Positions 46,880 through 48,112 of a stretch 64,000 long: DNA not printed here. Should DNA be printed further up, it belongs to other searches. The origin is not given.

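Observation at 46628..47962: Cobalamin riboswitch placed in front of a LysR-type transcription factor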

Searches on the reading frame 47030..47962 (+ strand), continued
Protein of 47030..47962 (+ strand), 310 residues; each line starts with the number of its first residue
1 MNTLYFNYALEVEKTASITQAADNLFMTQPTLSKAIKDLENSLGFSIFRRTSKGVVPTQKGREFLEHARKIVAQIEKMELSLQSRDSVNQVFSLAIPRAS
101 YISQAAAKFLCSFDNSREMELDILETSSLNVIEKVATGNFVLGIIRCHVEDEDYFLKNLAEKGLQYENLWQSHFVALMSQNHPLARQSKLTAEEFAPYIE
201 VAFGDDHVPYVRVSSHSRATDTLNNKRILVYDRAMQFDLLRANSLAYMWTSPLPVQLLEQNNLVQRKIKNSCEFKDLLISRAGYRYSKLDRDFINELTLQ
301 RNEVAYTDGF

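Call 43: find_encoding_contigs(protein=P0111, flank=6000, max_places=2)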
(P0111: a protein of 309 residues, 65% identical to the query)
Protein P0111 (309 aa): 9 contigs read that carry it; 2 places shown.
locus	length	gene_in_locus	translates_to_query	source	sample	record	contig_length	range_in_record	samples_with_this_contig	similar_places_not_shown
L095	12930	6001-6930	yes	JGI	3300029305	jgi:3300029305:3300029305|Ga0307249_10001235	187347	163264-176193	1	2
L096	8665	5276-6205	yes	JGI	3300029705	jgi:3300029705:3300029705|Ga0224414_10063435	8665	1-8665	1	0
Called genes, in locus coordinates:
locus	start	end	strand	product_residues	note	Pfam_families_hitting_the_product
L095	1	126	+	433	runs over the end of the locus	PF01381:HTH_3, PF12844:HTH_19 (weak), PF13560:HTH_31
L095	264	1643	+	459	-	PF01554:MatE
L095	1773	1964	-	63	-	-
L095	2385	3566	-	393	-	PF07690:MFS_1, PF05977:MFS_3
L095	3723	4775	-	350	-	PF02423:OCD_Mu_crystall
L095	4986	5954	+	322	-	PF00126:HTH_1, PF03466:LysR_substrate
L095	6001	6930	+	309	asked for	PF00126:HTH_1, PF03466:LysR_substrate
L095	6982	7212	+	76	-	-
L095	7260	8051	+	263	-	PF02754:CCG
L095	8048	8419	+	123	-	PF13237:Fer4_10, PF14697:Fer4_21 (faint), PF12838:Fer4_7 (weak), PF13183:Fer4_8, PF13187:Fer4_9, PF13534:Fer4_17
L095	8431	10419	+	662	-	PF01266:DAO (weak), PF07992:Pyr_redox_2 (weak), PF12831:FAD_oxidored (weak), PF13450:NAD_binding_8, PF00037:Fer4 (weak), PF00037:Fer4 (weak), PF12838:Fer4_7, PF13187:Fer4_9, +6 more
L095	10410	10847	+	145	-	PF02662:FlpD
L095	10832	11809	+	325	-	PF00037:Fer4 (faint), PF13237:Fer4_10 (faint), PF13183:Fer4_8, PF13534:Fer4_17 (weak)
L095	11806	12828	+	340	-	PF12838:Fer4_7 (faint), PF13484:Fer4_16 (faint), PF13534:Fer4_17 (faint), PF00037:Fer4 (faint), PF12797:Fer4_2 (faint), PF13183:Fer4_8 (weak), PF17179:Fer4_22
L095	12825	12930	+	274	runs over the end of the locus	PF00175:NAD_binding_1, PF10418:DHODB_Fe-S_bind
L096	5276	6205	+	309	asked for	PF00126:HTH_1, PF03466:LysR_substrate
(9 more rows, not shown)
